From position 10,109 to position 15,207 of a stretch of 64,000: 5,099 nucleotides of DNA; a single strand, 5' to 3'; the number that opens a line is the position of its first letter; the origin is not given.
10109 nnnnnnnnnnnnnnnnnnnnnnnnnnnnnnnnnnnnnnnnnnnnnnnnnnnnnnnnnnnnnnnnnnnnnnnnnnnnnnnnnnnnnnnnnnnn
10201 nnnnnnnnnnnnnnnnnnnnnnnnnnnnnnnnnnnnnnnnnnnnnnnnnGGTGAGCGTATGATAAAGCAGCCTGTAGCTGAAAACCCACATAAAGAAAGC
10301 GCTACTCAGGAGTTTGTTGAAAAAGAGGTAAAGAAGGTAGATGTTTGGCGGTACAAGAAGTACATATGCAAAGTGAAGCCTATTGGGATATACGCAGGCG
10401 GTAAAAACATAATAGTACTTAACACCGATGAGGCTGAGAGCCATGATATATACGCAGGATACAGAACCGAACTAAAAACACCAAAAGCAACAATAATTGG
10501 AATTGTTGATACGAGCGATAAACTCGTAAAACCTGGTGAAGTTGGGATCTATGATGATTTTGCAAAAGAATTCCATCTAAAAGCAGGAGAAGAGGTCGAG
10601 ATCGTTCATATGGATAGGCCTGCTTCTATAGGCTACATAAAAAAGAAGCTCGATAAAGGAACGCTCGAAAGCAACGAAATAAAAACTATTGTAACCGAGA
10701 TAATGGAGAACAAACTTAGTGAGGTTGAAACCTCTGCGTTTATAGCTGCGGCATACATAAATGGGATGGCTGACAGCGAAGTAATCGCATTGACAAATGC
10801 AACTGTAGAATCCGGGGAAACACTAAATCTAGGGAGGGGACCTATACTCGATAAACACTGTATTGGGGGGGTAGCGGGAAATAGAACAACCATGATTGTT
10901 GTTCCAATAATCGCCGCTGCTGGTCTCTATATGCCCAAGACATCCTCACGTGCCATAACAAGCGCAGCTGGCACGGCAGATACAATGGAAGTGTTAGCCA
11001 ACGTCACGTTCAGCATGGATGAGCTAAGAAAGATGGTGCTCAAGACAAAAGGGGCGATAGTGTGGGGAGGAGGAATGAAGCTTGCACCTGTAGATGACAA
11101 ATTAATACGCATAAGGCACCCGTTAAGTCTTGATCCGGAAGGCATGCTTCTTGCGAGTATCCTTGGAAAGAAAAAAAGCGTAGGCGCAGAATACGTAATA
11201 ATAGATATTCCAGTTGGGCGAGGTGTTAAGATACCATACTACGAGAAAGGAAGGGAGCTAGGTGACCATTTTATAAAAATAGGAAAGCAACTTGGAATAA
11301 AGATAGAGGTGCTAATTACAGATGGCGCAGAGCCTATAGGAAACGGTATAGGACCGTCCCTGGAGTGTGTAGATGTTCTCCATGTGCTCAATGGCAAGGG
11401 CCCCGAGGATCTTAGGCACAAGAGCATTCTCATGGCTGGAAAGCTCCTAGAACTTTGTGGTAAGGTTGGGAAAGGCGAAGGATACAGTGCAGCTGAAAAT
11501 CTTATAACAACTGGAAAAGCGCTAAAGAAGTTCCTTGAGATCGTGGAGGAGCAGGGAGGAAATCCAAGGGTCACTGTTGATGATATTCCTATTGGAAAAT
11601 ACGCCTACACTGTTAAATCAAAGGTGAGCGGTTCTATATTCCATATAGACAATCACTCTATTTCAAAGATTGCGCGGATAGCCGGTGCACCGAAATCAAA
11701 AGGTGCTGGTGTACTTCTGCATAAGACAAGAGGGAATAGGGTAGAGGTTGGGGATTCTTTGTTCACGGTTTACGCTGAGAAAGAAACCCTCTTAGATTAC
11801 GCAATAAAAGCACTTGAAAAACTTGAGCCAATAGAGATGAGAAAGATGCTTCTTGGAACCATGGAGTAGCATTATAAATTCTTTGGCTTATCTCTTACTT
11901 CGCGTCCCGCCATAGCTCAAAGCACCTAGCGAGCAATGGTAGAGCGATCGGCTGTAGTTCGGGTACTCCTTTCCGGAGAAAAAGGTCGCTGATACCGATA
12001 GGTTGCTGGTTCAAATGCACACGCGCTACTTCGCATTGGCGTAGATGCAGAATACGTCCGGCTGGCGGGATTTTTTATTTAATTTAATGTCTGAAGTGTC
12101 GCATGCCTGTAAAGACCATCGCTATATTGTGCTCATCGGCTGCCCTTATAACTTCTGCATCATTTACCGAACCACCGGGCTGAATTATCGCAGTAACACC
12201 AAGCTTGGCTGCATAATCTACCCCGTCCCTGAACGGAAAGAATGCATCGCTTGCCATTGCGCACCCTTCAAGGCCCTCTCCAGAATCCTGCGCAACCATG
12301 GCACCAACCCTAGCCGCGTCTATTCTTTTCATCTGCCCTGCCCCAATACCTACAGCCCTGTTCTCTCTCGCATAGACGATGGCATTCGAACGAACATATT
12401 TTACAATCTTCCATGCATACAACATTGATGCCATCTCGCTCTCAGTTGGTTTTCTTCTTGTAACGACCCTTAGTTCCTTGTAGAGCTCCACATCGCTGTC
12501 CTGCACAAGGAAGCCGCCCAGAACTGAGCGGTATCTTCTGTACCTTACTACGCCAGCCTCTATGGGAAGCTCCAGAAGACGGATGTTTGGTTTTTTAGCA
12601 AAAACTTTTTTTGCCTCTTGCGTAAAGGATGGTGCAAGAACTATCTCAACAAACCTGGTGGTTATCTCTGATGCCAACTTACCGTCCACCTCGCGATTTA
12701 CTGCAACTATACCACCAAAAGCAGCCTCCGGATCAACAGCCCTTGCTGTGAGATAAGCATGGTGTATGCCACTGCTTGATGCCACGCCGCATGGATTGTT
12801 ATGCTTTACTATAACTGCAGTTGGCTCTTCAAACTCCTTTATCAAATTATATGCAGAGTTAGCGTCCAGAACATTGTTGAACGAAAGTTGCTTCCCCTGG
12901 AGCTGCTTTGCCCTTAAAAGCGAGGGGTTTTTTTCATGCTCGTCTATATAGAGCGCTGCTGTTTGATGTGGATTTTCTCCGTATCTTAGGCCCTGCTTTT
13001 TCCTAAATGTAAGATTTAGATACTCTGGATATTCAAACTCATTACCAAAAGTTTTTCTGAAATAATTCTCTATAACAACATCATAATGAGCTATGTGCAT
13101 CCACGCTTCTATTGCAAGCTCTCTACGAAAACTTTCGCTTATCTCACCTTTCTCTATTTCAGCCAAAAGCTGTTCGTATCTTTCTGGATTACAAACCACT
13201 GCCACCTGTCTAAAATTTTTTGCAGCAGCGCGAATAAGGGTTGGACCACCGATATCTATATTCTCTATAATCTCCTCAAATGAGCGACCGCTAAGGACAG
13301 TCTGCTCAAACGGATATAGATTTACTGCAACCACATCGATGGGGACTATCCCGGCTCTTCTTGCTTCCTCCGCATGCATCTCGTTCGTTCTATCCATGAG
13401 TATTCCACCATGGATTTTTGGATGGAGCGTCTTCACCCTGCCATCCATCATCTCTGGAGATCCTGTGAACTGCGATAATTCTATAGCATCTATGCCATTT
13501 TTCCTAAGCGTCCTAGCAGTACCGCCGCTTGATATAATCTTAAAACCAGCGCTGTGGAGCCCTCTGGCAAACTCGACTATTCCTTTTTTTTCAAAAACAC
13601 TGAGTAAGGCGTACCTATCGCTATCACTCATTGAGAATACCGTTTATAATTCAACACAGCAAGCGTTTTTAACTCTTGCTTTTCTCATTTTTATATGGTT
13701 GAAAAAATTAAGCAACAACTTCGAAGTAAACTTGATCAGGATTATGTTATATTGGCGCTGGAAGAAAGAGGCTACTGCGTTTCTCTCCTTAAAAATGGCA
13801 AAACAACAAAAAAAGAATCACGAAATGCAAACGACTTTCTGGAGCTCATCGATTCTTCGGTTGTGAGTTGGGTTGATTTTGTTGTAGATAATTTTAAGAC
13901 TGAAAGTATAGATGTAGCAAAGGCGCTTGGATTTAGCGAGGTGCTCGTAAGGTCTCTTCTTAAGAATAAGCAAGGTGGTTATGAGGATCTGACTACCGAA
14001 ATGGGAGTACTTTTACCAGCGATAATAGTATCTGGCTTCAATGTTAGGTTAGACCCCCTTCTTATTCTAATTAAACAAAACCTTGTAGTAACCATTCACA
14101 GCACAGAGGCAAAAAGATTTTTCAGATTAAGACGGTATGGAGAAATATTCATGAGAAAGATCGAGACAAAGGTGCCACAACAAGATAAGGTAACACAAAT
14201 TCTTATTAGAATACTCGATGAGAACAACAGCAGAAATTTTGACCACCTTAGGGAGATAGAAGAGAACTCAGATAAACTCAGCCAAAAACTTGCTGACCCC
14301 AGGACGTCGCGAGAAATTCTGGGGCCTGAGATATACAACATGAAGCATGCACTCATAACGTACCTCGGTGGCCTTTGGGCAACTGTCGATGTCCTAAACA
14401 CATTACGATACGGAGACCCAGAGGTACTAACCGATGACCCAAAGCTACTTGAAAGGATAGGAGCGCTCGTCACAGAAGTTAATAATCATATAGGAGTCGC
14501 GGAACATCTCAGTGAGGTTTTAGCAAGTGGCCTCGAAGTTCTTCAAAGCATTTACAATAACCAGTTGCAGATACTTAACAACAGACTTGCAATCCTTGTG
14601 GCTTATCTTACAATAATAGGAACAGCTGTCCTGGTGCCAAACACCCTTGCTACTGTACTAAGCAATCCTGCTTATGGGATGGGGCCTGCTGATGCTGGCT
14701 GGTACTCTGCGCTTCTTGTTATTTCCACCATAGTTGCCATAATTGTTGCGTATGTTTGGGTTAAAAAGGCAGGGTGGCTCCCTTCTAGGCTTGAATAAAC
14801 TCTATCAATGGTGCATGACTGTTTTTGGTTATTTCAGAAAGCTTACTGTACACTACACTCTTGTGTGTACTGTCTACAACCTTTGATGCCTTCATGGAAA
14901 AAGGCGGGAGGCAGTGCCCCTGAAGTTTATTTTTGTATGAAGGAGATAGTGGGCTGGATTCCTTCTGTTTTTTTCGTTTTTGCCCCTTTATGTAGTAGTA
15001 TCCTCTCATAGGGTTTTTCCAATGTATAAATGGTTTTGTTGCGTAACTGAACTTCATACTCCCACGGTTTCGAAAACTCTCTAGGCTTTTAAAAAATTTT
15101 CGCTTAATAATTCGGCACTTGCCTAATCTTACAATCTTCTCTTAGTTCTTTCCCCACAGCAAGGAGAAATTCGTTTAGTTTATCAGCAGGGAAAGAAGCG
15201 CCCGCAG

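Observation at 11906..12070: tRNA-Tyr gene interrupted by three introns (D-loop, anticodon 37/38, T-loop)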

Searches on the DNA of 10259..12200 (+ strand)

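Call 4: search_rna_families(source=window, start=11800, end=12200, threshold=evalue, max_evalue=10, show_alignments=5)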
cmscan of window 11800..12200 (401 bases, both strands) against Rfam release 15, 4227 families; matches with E-value up to 10: 0.
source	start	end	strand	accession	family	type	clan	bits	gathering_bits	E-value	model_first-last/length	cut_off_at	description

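Call 54: search_rna_families(source=L026, start=1500, end=2420, threshold=evalue, max_evalue=1)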
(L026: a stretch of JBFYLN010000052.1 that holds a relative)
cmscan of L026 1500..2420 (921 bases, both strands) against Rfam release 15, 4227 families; matches with E-value up to 1: 0.
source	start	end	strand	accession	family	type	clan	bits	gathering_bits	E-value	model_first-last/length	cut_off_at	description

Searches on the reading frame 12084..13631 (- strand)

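Call 8: search_protein_families(library=pfam, proteins=[window:12084-13631:-])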
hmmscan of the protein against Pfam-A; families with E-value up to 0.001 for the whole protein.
window:12084-13631:- (515 aa): 2 families
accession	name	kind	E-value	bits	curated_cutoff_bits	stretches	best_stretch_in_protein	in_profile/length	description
PF01808.24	AICARFT_IMPCHas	-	9.7e-116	387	25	1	136-443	1-308/311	AICARFT/IMPCHase bienzyme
PF02142.27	MGS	-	3.8e-22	78.7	24.1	1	17-131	1-94/94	MGS-like domain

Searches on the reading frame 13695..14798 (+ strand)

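Call 8: search_protein_families(library=pfam, proteins=[window:13695-14798:+])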
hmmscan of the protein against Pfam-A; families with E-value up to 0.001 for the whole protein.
window:13695-14798:+ (367 aa): 1 family
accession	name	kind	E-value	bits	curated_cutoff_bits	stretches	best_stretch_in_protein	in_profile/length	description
PF01544.23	CorA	-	1e-23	84.6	27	1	57-358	4-292/292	CorA-like Mg2+ transporter protein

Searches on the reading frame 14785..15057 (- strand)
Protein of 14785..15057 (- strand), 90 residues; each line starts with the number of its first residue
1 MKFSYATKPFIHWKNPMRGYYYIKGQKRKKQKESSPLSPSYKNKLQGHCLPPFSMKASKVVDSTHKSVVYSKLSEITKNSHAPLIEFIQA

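Call 68: search_protein_families(library=pfam, proteins=[window:14785-15057:-], max_evalue=0.1)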
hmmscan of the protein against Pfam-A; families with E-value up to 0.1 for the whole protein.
window:14785-15057:- (90 aa): 1 family
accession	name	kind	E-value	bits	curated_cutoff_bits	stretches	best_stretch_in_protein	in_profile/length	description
PF02027.23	RolB_RolC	-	0.071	13.2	23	1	20-80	83-144/189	RolB/RolC glucosidase family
